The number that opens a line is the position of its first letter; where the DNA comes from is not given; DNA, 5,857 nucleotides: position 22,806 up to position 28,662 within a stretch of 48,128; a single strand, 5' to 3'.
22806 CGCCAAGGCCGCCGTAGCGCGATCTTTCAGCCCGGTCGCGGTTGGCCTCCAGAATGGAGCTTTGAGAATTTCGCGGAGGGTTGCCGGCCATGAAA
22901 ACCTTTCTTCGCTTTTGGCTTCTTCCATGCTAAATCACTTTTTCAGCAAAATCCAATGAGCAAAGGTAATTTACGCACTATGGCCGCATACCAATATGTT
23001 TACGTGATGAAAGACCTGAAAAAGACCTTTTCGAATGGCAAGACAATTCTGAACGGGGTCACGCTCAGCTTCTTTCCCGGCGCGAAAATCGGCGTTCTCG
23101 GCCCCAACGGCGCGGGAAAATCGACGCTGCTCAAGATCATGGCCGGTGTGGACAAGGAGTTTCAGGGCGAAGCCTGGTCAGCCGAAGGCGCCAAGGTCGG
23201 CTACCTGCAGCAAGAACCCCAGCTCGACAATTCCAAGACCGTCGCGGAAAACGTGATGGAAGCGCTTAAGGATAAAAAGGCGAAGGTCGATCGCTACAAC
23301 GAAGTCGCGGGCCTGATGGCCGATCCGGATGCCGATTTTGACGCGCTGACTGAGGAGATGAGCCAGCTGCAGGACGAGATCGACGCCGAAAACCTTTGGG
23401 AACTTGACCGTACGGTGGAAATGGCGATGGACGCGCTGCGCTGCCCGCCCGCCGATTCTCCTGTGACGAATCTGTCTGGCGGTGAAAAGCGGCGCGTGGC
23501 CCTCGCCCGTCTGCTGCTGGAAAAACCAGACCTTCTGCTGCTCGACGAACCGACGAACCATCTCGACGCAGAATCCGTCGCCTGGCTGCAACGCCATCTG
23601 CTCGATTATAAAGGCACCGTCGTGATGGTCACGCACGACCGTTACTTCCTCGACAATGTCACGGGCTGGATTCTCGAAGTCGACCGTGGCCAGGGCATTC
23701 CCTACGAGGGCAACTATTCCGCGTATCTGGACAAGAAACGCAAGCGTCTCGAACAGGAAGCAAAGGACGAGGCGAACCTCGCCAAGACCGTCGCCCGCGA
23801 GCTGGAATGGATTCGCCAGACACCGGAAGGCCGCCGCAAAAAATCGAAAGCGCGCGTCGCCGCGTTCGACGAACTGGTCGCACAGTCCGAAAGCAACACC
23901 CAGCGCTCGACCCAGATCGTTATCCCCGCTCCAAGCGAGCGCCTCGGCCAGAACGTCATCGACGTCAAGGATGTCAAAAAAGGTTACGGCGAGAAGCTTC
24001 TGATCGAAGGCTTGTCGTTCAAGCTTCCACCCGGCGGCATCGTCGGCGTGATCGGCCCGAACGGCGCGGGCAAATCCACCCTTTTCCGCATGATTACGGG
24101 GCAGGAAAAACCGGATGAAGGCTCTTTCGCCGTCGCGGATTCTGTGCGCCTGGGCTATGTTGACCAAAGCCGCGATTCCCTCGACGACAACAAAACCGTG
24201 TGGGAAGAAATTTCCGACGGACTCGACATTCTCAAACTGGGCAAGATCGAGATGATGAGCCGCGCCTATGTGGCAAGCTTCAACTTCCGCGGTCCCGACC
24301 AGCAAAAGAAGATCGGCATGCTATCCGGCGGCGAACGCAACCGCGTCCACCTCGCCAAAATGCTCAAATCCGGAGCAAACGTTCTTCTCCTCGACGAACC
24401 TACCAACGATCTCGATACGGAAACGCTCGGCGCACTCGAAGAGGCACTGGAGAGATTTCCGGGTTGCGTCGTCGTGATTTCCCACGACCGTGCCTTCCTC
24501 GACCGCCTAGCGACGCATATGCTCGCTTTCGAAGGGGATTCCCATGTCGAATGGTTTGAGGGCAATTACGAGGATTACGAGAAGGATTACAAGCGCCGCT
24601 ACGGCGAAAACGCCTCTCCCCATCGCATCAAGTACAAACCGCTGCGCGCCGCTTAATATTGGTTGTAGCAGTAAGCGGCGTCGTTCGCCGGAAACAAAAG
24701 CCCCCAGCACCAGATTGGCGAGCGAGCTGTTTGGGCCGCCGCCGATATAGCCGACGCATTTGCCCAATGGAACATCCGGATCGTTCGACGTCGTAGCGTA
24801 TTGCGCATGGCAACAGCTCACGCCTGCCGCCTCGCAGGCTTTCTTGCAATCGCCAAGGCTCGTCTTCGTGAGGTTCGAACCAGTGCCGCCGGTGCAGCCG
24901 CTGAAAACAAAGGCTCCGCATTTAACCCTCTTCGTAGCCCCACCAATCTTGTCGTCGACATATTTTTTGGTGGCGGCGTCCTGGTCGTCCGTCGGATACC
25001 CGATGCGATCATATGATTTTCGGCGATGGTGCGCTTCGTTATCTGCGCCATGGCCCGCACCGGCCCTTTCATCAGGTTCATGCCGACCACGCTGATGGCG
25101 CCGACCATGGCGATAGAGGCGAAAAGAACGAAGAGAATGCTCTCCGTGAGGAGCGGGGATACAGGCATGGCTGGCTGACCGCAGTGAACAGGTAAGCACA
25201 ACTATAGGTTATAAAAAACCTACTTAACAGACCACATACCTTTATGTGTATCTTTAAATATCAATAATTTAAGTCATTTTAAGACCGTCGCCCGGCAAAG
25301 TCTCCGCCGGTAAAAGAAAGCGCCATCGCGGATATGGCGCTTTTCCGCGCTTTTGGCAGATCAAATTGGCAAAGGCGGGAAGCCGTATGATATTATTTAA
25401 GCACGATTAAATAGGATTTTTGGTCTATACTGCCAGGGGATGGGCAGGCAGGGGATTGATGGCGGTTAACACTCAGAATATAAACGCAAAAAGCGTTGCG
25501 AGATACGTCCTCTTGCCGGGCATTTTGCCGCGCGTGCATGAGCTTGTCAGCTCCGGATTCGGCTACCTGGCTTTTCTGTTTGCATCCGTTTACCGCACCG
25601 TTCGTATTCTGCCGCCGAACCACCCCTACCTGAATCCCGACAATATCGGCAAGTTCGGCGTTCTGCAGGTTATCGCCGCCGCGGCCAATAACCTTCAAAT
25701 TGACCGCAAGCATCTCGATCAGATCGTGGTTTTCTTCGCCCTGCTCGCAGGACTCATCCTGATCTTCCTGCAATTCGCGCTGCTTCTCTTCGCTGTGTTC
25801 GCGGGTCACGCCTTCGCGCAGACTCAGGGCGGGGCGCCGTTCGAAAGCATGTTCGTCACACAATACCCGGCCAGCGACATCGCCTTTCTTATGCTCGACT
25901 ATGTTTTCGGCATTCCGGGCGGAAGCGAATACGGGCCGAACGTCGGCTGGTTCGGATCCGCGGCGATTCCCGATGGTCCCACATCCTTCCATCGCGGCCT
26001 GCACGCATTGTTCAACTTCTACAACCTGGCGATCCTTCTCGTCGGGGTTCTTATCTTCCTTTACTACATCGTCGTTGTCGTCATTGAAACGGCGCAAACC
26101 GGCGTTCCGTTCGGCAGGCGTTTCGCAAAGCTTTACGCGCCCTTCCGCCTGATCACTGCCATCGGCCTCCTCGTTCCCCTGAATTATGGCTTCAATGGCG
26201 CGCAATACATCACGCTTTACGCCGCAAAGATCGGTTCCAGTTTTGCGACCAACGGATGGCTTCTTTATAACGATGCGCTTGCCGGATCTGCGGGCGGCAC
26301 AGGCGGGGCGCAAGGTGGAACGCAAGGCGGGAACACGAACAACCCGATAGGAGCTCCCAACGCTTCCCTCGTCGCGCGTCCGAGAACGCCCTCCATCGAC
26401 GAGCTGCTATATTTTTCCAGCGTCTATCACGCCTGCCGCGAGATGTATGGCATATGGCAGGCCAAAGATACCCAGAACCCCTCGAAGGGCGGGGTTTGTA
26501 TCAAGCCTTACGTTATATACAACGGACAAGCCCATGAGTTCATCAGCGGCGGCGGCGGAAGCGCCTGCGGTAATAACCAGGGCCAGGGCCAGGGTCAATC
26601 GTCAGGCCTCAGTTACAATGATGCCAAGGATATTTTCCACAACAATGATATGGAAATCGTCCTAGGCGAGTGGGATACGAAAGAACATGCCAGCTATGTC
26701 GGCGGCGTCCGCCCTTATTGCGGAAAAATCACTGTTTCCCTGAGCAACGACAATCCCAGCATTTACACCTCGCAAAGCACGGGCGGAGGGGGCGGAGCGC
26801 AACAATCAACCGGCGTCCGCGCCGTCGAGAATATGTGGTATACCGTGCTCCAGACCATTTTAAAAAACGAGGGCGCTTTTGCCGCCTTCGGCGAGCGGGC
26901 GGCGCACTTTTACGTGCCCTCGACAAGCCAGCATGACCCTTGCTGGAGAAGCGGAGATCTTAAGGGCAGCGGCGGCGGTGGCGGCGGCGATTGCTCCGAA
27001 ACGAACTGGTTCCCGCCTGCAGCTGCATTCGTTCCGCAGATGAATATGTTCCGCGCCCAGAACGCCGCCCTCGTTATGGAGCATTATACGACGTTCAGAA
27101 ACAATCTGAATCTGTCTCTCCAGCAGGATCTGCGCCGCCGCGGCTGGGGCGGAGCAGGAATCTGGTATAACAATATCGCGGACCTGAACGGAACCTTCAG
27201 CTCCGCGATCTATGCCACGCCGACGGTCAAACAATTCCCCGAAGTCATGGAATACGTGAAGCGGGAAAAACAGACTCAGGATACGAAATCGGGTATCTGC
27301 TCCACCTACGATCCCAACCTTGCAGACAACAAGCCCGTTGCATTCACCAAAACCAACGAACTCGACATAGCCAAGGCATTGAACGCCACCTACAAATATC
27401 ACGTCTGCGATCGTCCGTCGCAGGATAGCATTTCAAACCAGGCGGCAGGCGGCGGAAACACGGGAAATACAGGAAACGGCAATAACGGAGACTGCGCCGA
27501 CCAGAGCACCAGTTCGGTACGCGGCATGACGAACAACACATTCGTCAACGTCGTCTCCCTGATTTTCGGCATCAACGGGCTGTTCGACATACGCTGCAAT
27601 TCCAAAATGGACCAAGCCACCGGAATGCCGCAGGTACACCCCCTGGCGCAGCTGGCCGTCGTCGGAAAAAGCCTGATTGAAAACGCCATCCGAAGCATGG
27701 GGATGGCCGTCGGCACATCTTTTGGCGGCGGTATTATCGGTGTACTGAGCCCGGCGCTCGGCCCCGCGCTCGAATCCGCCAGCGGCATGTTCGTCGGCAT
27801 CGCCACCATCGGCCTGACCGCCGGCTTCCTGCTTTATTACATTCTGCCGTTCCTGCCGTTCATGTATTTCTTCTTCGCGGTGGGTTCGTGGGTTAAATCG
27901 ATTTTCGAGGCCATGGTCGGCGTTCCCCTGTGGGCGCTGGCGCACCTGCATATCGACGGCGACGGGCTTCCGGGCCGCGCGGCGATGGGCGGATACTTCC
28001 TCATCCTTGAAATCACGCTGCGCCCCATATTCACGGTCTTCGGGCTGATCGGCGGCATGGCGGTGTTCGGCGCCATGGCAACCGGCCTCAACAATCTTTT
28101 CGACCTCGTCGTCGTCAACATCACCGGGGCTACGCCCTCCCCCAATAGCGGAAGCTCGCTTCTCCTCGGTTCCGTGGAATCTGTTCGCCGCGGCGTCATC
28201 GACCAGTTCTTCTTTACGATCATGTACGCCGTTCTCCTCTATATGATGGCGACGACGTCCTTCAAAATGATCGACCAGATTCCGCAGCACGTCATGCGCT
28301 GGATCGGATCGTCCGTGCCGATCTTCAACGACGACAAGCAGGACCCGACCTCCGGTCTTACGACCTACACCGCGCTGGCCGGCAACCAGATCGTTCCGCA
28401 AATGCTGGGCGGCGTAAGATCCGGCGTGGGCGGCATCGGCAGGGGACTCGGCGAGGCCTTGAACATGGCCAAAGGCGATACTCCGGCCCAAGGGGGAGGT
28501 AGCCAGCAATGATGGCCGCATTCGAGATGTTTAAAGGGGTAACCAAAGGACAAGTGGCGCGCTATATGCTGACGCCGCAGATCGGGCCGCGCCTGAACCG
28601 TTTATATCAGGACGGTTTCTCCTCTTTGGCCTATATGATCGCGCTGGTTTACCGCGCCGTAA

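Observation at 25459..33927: Orphan triplet of tandem DotA/TraY-like polytopic membrane paralogues in a core-genome context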

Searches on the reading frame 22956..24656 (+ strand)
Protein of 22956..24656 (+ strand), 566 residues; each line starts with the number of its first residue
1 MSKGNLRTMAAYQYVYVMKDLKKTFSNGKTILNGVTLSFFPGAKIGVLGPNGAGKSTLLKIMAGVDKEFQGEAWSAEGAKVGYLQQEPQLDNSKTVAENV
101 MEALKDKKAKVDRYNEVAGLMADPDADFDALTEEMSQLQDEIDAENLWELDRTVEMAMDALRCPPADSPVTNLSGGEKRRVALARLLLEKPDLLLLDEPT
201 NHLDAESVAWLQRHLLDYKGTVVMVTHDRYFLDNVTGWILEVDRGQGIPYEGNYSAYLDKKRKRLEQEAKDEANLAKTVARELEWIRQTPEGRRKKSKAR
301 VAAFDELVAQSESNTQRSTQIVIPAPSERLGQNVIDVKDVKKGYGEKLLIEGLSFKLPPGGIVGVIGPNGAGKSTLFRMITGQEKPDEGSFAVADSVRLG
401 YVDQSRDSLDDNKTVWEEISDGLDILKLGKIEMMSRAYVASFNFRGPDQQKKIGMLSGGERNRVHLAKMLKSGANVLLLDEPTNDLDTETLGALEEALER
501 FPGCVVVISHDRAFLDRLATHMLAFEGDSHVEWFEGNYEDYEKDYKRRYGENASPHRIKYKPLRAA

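Call 12: search_protein_families(library=pfam, proteins=[window:22956-24656:+], max_evalue=0.001)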
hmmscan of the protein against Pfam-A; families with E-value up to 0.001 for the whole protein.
window:22956-24656:+ (566 aa): 17 families
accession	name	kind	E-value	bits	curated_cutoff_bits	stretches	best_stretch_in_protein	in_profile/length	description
PF00005.33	ABC_tran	-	1.6e-59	200.8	25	2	32-201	1-137/137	ABC transporter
PF13304.12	AAA_21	-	5.7e-17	63.2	27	1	169-233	234-304/304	AAA domain, putative AbiEii toxin, Type IV TA system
PF12848.13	ABC_tran_Xtn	-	1.4e-11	44.8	25.9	1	240-313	1-76/85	ABC transporter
PF02463.25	SMC_N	-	1.9e-09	37.7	40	0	46-233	28-203/220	RecF/RecN/SMC N terminal domain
PF13401.12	AAA_22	-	1.3e-06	29.2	27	0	361-494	6-104/130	AAA domain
PF13555.12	AAA_29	-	3.7e-06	27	27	0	355-377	17-39/61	P-loop containing region of AAA domain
PF00931.28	NB-ARC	-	1.4e-05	25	23.5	0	359-400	18-58/248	NB-ARC domain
PF01926.29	MMR_HSR1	-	3.6e-05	24.3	21.9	0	363-385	2-23/113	50S ribosome-binding GTPase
PF13481.12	AAA_25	-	5.4e-05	23.3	27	0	47-145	38-142/195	AAA domain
PF13476.12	AAA_23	-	9.3e-05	23.6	27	0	354-381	14-40/201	AAA domain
PF13521.12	AAA_28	-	9.4e-05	23.1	27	0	45-81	2-34/164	AAA domain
PF00350.29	Dynamin_N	-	0.00014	22.3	27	0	45-164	1-101/168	Dynamin family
PF03193.22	RsgA_GTPase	-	0.00045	20.5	30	0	355-385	102-131/174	RsgA GTPase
PF13238.12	AAA_18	-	0.00061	20.7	29.4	0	45-100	1-55/128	AAA domain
PF25199.1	nSTAND_NTPase5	-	0.00062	20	34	0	46-63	45-62/145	Novel STAND NTPase 5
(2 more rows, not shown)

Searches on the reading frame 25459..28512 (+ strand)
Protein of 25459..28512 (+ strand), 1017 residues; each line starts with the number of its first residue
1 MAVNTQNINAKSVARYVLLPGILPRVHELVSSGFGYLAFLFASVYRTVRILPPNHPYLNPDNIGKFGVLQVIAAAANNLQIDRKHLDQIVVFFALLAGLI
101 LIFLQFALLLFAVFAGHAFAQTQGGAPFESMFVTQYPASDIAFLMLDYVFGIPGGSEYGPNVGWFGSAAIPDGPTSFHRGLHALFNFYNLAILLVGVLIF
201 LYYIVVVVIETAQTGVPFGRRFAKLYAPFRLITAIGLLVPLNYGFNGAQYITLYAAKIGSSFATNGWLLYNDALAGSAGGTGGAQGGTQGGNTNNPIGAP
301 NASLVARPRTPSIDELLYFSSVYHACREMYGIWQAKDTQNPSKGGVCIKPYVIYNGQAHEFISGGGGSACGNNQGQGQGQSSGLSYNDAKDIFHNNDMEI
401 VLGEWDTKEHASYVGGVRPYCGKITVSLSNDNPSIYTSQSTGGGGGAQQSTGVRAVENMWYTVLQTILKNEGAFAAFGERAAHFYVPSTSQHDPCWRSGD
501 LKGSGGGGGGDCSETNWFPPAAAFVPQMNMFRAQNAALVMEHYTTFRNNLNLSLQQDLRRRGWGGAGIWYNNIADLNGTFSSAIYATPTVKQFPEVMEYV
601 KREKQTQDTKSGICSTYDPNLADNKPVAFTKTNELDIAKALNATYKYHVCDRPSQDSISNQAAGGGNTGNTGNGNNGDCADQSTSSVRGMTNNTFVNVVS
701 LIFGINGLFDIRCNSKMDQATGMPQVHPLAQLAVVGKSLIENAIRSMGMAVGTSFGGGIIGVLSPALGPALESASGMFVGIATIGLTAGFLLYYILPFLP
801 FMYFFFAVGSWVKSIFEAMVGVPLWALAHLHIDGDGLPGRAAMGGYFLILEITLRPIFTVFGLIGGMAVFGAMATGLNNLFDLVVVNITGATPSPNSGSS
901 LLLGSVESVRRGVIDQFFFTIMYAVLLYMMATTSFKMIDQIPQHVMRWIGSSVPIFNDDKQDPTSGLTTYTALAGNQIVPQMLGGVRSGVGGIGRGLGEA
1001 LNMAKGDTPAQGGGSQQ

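Call 6: search_protein_families(library=ncbifam, proteins=[window:25459-28512:+], max_evalue=1)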
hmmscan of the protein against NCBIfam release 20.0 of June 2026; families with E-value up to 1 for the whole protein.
window:25459-28512:+ (1017 aa): 2 families
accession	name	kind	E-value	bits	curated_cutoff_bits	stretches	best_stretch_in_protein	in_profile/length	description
TIGR04346.1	DotA_TraY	subfamily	3.8e-62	210.8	100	2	421-950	203-656/656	DotA/TraY family protein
NF033886.1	T4SS_DotA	equivalog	1.2e-56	193.2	500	2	397-951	215-787/790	type IVB secretion system protein DotA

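Call 7: search_protein_families(library=pfam, proteins=[window:25459-28512:+], max_evalue=1)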
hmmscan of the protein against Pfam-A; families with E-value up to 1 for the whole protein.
window:25459-28512:+ (1017 aa): 0 families

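Call 91: search_protein_families(library=padloc, proteins=[window:25459-28512:+], max_evalue=0.01)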
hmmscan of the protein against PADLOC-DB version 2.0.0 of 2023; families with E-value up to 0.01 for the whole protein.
window:25459-28512:+ (1017 aa): 0 families
